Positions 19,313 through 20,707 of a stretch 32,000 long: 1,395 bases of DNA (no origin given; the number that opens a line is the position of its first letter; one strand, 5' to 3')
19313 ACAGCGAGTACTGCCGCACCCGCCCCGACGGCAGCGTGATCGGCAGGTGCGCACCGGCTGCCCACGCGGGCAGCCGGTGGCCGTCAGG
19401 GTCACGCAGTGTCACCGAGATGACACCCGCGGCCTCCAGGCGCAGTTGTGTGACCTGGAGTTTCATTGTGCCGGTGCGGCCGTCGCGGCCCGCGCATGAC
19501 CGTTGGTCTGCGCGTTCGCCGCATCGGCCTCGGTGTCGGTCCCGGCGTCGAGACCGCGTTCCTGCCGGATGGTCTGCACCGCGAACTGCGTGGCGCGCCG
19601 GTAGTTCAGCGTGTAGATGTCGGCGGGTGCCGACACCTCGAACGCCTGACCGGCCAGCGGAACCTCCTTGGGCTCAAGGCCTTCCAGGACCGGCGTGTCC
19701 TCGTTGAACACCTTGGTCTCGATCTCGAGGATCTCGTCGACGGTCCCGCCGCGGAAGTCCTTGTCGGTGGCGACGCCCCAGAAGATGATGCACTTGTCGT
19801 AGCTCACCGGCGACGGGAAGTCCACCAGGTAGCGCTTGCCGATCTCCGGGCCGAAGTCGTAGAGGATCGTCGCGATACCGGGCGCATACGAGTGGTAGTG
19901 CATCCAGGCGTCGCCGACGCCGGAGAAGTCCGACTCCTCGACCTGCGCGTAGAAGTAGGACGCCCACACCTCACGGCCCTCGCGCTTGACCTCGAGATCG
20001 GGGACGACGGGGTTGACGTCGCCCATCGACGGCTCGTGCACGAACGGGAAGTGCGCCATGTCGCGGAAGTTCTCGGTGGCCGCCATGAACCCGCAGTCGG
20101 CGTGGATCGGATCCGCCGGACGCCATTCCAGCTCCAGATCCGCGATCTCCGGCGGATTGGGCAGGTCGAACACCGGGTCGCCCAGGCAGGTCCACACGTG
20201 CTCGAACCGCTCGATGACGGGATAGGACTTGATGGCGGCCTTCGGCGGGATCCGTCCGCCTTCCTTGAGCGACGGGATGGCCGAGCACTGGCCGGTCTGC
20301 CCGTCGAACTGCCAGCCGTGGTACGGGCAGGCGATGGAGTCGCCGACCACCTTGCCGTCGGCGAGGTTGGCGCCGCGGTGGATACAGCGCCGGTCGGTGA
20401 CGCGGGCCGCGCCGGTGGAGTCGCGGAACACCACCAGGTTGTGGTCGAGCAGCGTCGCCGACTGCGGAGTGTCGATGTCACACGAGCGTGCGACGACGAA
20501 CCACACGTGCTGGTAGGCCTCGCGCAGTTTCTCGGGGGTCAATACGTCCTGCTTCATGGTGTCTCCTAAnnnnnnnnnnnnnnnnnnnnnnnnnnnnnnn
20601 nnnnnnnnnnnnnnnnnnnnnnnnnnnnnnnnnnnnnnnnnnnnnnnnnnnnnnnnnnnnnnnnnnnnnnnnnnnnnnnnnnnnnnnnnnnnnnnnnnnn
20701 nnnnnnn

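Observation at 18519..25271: Seven-gene translationally coupled operon for an unassigned guanidino/N-rich compound catabolic pathway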

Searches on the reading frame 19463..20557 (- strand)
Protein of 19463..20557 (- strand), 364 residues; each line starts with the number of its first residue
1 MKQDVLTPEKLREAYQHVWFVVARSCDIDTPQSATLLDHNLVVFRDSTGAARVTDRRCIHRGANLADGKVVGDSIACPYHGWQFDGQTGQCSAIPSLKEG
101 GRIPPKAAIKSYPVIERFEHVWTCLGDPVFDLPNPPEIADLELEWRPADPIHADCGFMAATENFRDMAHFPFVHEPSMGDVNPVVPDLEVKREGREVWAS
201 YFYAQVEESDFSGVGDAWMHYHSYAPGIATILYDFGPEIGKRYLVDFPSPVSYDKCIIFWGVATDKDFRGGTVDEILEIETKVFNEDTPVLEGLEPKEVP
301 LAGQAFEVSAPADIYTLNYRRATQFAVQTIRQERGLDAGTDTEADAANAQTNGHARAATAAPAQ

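Call 3: search_protein_families(library=pfam, proteins=[window:19463-20557:-])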
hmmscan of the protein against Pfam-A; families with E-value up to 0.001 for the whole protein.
window:19463-20557:- (364 aa): 2 families
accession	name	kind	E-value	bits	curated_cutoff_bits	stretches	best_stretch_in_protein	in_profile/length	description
PF00355.32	Rieske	-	2.7e-22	78.9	20.3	1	19-113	2-88/88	Rieske [2Fe-2S] domain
PF19112.6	VanA_C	-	7.1e-16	59.3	23.5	1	154-324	2-188/193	Vanillate O-demethylase oxygenase C-terminal domain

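Call 4: search_protein_families(library=ncbifam, proteins=[window:19463-20557:-])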
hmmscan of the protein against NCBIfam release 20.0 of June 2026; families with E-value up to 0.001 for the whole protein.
window:19463-20557:- (364 aa): 7 families
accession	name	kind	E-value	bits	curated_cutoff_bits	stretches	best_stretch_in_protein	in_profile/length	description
NF052579.1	BetMthstMoxSdmAMthl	equivalog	1.1e-21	77.2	600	1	18-208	17-209/351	4beta-methylsterol monooxygenase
TIGR02377.1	MocE_fam_FeS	subfamily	6.3e-07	29.4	136.15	1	40-97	25-82/101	MocE family 2Fe-2S type ferredoxin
NF007422.0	PRK09965.1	equivalog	3.6e-06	27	113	1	41-97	26-81/106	bifunctional 3-phenylpropionate/cinnamic acid dioxygenase ferredoxin subunit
NF058607.1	GlBtMonoOxGbcA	equivalog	1.3e-05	23.9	670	1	10-85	47-126/420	glycine betaine monooxygenase oxygenase subunit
TIGR02378.1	nirD_assim_sml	equivalog_domain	1.4e-05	25.2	74.65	1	26-95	9-85/105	nitrite reductase small subunit NirD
NF041684.1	ant_diox_AndAc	equivalog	9.8e-05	21.1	750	1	16-95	44-126/418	anthranilate 1,2-dioxygenase large subunit AndAc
NF041683.1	ant_diox_AndAb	equivalog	0.00011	22.4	150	1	25-96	8-80/100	anthranilate 1,2-dioxygenase ferredoxin subunit AndAb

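Call 8: find_related_loci(query=window:19463-20557:-, collection=genome_contigs, flank=10000)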
Query window:19463-20557:- (364 aa) in genome_contigs; peptide patterns used: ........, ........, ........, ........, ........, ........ (x = any residue, [..] = any of these).
600 stretches matched a pattern (row limit reached: there are more); 584 encode a relative of the query (tblastn E <= 1e-3); the best 80 are kept; 78 distinct loci.
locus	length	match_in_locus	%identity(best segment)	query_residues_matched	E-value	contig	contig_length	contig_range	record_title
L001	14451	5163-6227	85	1-357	0e+0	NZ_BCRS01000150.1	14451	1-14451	Mycolicibacterium vaccae NBRC 14118 = CIP 105934 strain NBRC 14118, whole genome shotgun sequence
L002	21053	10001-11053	86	1-356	0e+0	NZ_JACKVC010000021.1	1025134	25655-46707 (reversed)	Mycolicibacterium porcinum strain DSM 44242 MPCMDSM44242_contig000021, whole genome shotgun sequence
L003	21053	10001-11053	85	1-356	0e+0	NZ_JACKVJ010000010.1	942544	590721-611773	Mycolicibacterium houstonense strain DSM 44676 MHOUDSM44676_contig000014, whole genome shotgun sequence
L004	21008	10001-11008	88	1-336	0e+0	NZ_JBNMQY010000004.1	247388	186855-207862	Mycolicibacterium litorale strain JSH_273 contig00004, whole genome shotgun sequence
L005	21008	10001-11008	86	1-336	0e+0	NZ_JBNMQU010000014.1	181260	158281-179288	Mycobacterium sp. SMC-4 strain EL_162 contig00014, whole genome shotgun sequence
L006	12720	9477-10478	86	1-334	0e+0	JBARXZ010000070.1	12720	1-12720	MAG: Mycobacterium sp. isolate MFD12220_ilm_asm_bin19 k127_19153, whole genome shotgun sequence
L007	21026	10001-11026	84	1-343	0e+0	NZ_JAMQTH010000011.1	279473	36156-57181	Mycobacterium sp. 21AC1 NODE_11_length_279473_cov_93.662207, whole genome shotgun sequence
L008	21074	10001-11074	76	1-363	0e+0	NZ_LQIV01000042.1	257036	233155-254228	Mycobacterium sp. IS-1742 GCID_NTM_00015_NODE_6.ctg_1, whole genome shotgun sequence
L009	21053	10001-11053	87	1-356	0e+0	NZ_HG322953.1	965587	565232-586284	Mycolicibacterium septicum DSM 44393 strain type strain: DSM 44393, whole genome shotgun sequence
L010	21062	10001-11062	83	1-357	0e+0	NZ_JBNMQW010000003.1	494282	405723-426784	Mycolicibacterium vaccae strain TCC_028 contig00003, whole genome shotgun sequence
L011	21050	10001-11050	85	1-356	0e+0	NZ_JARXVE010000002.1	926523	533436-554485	Mycolicibacterium frederiksbergense strain AC80 Ga0498898_02, whole genome shotgun sequence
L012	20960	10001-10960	51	1-322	6e-104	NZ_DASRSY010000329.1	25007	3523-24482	MAG: Paraburkholderia sp. isolate SMAG_U6426 k141_46634, whole genome shotgun sequence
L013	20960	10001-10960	51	1-322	4e-102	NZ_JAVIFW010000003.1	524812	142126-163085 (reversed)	Streptomyces sp. LHD-70 LHD.70_ctg003, whole genome shotgun sequence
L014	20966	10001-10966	50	9-332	1e-100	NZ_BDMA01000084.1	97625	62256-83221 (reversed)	Metapseudomonas resinovorans strain MO-1, whole genome shotgun sequence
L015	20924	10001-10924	52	13-322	3e-99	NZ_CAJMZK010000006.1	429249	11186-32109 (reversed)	Paraburkholderia sp. J67 6, whole genome shotgun sequence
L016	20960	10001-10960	49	1-322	1e-97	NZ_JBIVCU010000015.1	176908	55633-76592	Pseudomonas sp. NPDC090208 NPDC090208_166_E5.ctg-0015, whole genome shotgun sequence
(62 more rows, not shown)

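Call 13: search_protein_families(library=pfam, proteins=[L014:4086-5024:-, L014:5295-6710:+, L014:6740-7576:+, L014:7576-8649:+, L014:9120-9935:+, L014:11959-12858:+, L014:12882-13853:+, L014:13865-14323:+, L014:14714-15406:+, L014:3125-4099:+])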
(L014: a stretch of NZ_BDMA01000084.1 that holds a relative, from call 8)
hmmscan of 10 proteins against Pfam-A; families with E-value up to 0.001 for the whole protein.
L014:4086-5024:- (312 aa): 0 families

L014:5295-6710:+ (471 aa): 1 family
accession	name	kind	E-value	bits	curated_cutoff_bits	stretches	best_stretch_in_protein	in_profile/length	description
PF00324.27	AA_permease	-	1.1e-07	31.3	24.6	1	26-388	7-366/470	Amino acid permease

L014:6740-7576:+ (278 aa): 1 family
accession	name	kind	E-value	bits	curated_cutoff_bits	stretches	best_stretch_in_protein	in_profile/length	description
PF01522.26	Polysacc_deac_1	-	8.3e-17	61.8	23.1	1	53-140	18-105/124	Polysaccharide deacetylase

L014:7576-8649:+ (357 aa): 1 family
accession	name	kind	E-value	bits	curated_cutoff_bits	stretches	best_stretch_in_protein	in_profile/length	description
PF03417.21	AAT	-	2.9e-14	53.7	23.2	1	119-262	8-146/225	Acyl-coenzyme A:6-aminopenicillanic acid acyl-transferase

L014:9120-9935:+ (271 aa): 3 families
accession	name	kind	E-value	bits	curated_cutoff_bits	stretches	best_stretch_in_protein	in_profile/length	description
PF13561.12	adh_short_C2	-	2.1e-52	178.5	27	1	36-265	1-234/236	Enoyl-(Acyl carrier protein) reductase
PF00106.31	adh_short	-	1.7e-47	161.8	26.6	1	30-219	1-189/195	short chain dehydrogenase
PF08659.16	KR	-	6.1e-08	33.2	22.6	1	32-149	3-123/180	KR domain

L014:11959-12858:+ (299 aa): 1 family
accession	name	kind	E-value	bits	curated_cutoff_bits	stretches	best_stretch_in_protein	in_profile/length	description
PF01545.26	Cation_efflux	-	5.7e-32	111.5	26.6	1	9-207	1-195/198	Cation efflux family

L014:12882-13853:+ (323 aa): 2 families
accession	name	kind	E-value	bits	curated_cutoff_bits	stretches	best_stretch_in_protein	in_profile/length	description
PF00015.26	MCPsignal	-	1.8e-28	100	34.6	1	246-320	21-95/172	Methyl-accepting chemotaxis protein (MCP) signalling domain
PF08447.18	PAS_3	-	3.3e-16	59.7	25.6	1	143-232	2-88/89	PAS fold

L014:13865-14323:+ (152 aa): 0 families

L014:14714-15406:+ (230 aa): 1 family
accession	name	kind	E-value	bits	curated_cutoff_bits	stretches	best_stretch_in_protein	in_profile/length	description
PF01220.24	DHquinase_II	-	4.9e-62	208.2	23.3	1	88-222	2-136/138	Dehydroquinase class II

L014:3125-4099:+ (324 aa): 6 families
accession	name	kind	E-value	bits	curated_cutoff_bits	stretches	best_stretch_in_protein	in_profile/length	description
PF08241.18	Methyltransf_11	-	7.1e-23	81.5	21.2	1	104-197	1-93/95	Methyltransferase domain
PF13649.12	Methyltransf_25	-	2.3e-22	79.9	27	1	103-195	1-97/97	Methyltransferase domain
PF13847.12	Methyltransf_31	-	1.3e-16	61.1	27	1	99-198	3-108/145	Methyltransferase domain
PF01209.24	Ubie_methyltran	-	1.7e-16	60.7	20.1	1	97-197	45-149/233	ubiE/COQ5 methyltransferase family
PF08242.18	Methyltransf_12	-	2.5e-11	44.6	30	1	104-197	1-98/98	Methyltransferase domain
PF13489.12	Methyltransf_23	-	1.8e-07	31.5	27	1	90-213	12-124/164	Methyltransferase domain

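Call 14: search_solved_structures(query=window:19463-20557:-, max_evalue=0.00001)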
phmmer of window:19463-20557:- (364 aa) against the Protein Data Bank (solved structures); distinct sequences matched with E-value up to 0.00001: 19.
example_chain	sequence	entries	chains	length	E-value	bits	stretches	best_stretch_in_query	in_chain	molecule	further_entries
6wnc_A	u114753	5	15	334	3.4e-32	115.3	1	18-322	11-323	SxtDIOX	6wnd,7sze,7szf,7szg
6wn3_A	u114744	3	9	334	1.4e-31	113.3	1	19-322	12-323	SxtT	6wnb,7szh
6ick_A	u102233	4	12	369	1.6e-21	80.2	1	12-322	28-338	Methylxanthine N1-demethylase NdmA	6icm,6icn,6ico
6icp_A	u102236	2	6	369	6.5e-21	78.2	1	12-322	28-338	Methylxanthine N1-demethylase NdmA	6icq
3gb4_A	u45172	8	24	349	1.1e-20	77.4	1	16-176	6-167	DdmC | Dicamba O-demethylase, oxygenase component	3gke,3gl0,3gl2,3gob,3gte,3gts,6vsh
6icl_A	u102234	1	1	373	3.7e-20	75.7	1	30-321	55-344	Methylxanthine N3-demethylase NdmB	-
7fhr_A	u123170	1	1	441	9.3e-20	74.4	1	30-175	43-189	Putative Phthalate 4,5-dioxygenase, subunit alpha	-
7qwt_A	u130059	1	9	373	2.6e-18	69.6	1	13-190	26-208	Rieske (2Fe-2S) domain protein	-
4qdc_A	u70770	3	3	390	4.9e-18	68.7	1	28-175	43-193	3-ketosteroid 9alpha-hydroxylase oxygenase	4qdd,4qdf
2zyl_A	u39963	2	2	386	1.1e-16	64.3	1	29-286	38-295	POSSIBLE OXIDOREDUCTASE | 3-ketosteroid-9-alpha-monooxygenase oxygenase subunit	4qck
9ina_A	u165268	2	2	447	1.7e-16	63.7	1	24-177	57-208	Rieske (2Fe-2S) domain protein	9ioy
4qdf_B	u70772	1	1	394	3.1e-15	59.5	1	28-267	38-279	3-ketosteroid 9alpha-hydroxylase oxygenase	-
7fjl_A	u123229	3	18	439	1.9e-10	43.7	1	29-178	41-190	Rieske (2Fe-2S) domain protein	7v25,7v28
3gkq_A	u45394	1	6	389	2.4e-08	36.8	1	15-178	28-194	Terminal oxygenase component of carbazole 1,9a-dioxygenase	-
2i7f_A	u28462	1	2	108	6.4e-08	35.4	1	47-128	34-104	Ferredoxin component of dioxygenase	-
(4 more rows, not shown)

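Call 28: search_protein_families(library=pfam, proteins=[L016:8699-9127:+, L012:8630-9061:+, L016:5274-6662:+, L013:12094-13494:+], max_evalue=0.01)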
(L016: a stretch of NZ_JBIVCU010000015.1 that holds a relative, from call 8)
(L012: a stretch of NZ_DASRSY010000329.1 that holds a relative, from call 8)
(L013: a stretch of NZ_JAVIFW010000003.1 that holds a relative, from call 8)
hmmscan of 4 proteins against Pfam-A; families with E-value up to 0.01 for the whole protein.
L016:8699-9127:+ (143 aa): 2 families
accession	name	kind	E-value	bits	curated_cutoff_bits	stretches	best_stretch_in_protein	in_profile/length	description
PF00903.31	Glyoxalase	-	1e-07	32.8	20.6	1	14-136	2-119/121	Glyoxalase/Bleomycin resistance protein/Dioxygenase superfamily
PF13669.12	Glyoxalase_4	-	0.00015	22.4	27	1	19-104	5-89/109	Glyoxalase/Bleomycin resistance protein/Dioxygenase superfamily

L012:8630-9061:+ (144 aa): 2 families
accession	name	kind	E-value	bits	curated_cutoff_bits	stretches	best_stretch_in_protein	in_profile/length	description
PF00903.31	Glyoxalase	-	3.1e-06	28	20.6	1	13-135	2-119/121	Glyoxalase/Bleomycin resistance protein/Dioxygenase superfamily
PF13669.12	Glyoxalase_4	-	8.3e-05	23.3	27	1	18-98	5-84/109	Glyoxalase/Bleomycin resistance protein/Dioxygenase superfamily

L016:5274-6662:+ (463 aa): 2 families
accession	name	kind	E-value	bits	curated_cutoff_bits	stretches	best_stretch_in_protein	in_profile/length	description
PF13520.12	AA_permease_2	-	5.4e-30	105.1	27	1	20-425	3-405/427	Amino acid permease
PF00324.27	AA_permease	-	3.6e-12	46.2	24.6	1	26-390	7-370/470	Amino acid permease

L013:12094-13494:+ (467 aa): 2 families
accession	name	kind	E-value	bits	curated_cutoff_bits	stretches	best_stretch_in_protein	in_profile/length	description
PF13520.12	AA_permease_2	-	2.5e-30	106.2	27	1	37-423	18-406/427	Amino acid permease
PF00324.27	AA_permease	-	1.8e-15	57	24.6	1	26-389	6-366/470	Amino acid permease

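Call 30: find_homologous_proteins(query=window:19463-20557:-, max_evalue=1e-20)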
Query window:19463-20557:- (364 aa): 297 proteins with E <= 1e-20 among 3328 candidates; the best 120 are listed.
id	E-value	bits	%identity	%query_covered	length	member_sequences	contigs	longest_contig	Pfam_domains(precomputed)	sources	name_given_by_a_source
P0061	3.2e-213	726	88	94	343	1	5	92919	PF00355.33,PF19112.7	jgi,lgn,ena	-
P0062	5.8e-213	725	88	93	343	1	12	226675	PF00355.33,PF19112.7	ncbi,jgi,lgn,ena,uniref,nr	ncbi:aromatic ring-hydroxylating dioxygenase subunit alpha [uncultured Mycolicibacterium sp.]|uniref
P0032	1.3e-209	714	87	98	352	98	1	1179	PF00355.33,PF19112.7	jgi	-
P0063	8.2e-209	711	86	98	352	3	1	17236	PF00355.33,PF19112.7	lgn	-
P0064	3.1e-208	710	86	98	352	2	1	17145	PF00355.33,PF19112.7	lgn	-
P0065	3.0e-206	703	85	98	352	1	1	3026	PF00355.33,PF19112.7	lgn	-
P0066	9.0e-206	701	88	92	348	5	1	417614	PF00355.33,PF19112.7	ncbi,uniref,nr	ncbi:aromatic ring-hydroxylating dioxygenase subunit alpha [Mycolicibacterium sp. F2034L]|uniref:aro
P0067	4.5e-205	699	83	98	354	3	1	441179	PF00355.33,PF19112.7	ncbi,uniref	ncbi:Rieske 2Fe-2S domain-containing protein [Mycolicibacterium vaccae]|uniref:Rieske 2Fe-2S domain-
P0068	8.7e-205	698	85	98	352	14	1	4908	PF00355.33,PF19112.7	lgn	-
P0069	1.3e-203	694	88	92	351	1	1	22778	PF00355.33,PF19112.7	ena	-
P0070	5.1e-202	689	87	92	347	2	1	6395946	PF00355.33,PF19112.7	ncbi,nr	ncbi:(2Fe-2S)-binding protein [Mycobacterium sp. djl-10]|nr:(2Fe-2S)-binding protein [Mycobacterium 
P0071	1.3e-200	684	83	97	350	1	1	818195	PF00355.33,PF19112.7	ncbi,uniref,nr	ncbi:aromatic ring-hydroxylating oxygenase subunit alpha [Mycolicibacterium lacusdiani]|uniref:aroma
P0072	5.8e-200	682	85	92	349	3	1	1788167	PF00355.33,PF19112.7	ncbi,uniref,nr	ncbi:aromatic ring-hydroxylating oxygenase subunit alpha [Mycolicibacterium baixiangningiae]|uniref:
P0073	2.7e-198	677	83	96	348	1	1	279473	PF00355.33,PF19112.7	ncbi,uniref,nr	ncbi:aromatic ring-hydroxylating dioxygenase subunit alpha [Mycobacterium sp. 21AC1]|uniref:aromatic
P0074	5.6e-198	676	81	96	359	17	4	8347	PF00355.33,PF19112.7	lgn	-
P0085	3.8e-171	588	75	92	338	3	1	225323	PF00355.33,PF19112.7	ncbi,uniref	ncbi:Rieske 2Fe-2S domain-containing protein [Streptomyces sp. AD55]|uniref:Rieske 2Fe-2S domain-con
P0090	7.1e-165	567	72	93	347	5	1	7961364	PF00355.33,PF19112.7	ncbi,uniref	ncbi:Rieske 2Fe-2S domain-containing protein [Pseudonocardia xinjiangensis]|uniref:Rieske 2Fe-2S dom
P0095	2.2e-151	522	68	89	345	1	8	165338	PF00355.33,PF19112.7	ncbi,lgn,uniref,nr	ncbi:aromatic ring-hydroxylating dioxygenase subunit alpha [Pseudomonas sediminis]|uniref:aromatic r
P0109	4.1e-141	489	63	94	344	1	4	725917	PF00355.33,PF19112.7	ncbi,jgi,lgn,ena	jgi:phenylpropionate dioxygenase-like ring-hydroxylating dioxygenase large terminal subunit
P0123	7.2e-131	455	60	90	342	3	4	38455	PF00355.33,PF19112.7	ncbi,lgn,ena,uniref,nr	ncbi:MAG: aromatic ring-hydroxylating dioxygenase subunit alpha [Ancylobacter novellus]|uniref:Aroma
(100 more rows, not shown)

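Call 31: find_encoding_contigs(protein=P0095, flank=10000, max_places=2)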
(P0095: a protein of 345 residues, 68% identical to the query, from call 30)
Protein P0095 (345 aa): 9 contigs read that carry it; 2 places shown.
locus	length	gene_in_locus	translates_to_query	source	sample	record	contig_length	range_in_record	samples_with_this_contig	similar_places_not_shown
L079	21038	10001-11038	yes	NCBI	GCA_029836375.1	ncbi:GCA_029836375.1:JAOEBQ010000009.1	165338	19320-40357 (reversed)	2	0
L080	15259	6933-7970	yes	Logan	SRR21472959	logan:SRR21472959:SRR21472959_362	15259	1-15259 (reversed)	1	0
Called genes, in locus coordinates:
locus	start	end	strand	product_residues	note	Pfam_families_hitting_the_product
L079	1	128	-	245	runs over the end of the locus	PF00977:His_biosynth, PF01207:Dus (faint)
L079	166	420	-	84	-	PF09932:DUF2164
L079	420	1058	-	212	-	PF00117:GATase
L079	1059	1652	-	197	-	PF00475:IGPD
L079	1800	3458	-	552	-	PF07690:MFS_1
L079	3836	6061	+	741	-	PF05170:AsmA, PF05359:DUF748, PF13116:YhdP, PF27051:TamB_N (faint), PF13116:YhdP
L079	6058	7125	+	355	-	PF00730:HhH-GPD, PF00633:HHH, PF14815:NUDIX_4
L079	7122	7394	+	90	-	PF04362:Iron_traffic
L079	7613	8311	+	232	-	PF00106:adh_short, PF01370:Epimerase (weak), PF08659:KR, PF13561:adh_short_C2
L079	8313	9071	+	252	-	PF00106:adh_short, PF13561:adh_short_C2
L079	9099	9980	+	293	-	PF01522:Polysacc_deac_1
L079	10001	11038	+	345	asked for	PF00355:Rieske, PF19112:VanA_C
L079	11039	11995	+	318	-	PF22290:DmmA-like_N (weak), PF00175:NAD_binding_1 (weak), PF00111:Fer2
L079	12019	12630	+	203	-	PF09347:DUF1989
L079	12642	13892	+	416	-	PF01546:Peptidase_M20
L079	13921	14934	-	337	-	PF00356:LacI, PF13407:Peripla_BP_4 (faint), PF13560:HTH_31 (faint), PF00532:Peripla_BP_1, PF13377:Peripla_BP_3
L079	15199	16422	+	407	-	PF13433:Peripla_BP_5 (weak), PF13458:Peripla_BP_6, PF01094:ANF_receptor, PF13433:Peripla_BP_5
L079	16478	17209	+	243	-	PF13476:AAA_23 (weak), PF13555:AAA_29 (weak), PF00005:ABC_tran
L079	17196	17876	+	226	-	PF00005:ABC_tran, PF13304:AAA_21 (faint)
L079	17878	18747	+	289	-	PF02653:BPD_transp_2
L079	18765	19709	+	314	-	PF02653:BPD_transp_2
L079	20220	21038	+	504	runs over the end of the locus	PF12161:HsdM_N, PF02384:N6_Mtase, PF07669:Eco57I (weak)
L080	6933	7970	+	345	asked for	PF00355:Rieske, PF19112:VanA_C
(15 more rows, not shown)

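Call 32: find_encoding_contigs(protein=P0090, flank=10000, max_places=2)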
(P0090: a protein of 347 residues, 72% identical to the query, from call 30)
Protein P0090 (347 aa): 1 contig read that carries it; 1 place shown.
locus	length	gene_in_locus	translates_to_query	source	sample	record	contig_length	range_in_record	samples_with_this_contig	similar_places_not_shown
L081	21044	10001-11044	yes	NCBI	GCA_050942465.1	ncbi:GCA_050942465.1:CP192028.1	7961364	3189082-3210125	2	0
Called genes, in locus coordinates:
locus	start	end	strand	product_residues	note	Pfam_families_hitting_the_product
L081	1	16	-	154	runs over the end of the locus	PF07883:Cupin_2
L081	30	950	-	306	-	PF08240:ADH_N, PF00107:ADH_zinc_N, PF13602:ADH_zinc_N_2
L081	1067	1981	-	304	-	PF04542:Sigma70_r2, PF08281:Sigma70_r4_2, PF12680:SnoaL_2 (weak)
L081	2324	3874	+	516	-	PF02720:DUF222, PF01844:HNH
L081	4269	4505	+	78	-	-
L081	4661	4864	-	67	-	-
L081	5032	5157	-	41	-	PF08031:BBE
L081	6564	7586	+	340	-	PF08100:Dimerisation, PF00891:Methyltransf_2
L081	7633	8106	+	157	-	PF00296:Bac_luciferase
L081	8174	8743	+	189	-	-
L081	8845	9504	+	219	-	-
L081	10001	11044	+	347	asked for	PF00355:Rieske, PF19112:VanA_C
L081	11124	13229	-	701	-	PF21231:GH141_M (faint)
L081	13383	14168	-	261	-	PF00392:GntR, PF07729:FCD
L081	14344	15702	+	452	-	PF01547:SBP_bac_1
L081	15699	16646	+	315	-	PF00528:BPD_transp_1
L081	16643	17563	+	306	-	PF00528:BPD_transp_1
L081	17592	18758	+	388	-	PF02746:MR_MLE_N, PF13378:MR_MLE_C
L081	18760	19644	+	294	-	PF04909:Amidohydro_2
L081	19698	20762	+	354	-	PF08240:ADH_N, PF16912:Glu_dehyd_C, PF00107:ADH_zinc_N, PF13602:ADH_zinc_N_2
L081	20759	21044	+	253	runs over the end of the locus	PF00106:adh_short, PF08659:KR, PF13561:adh_short_C2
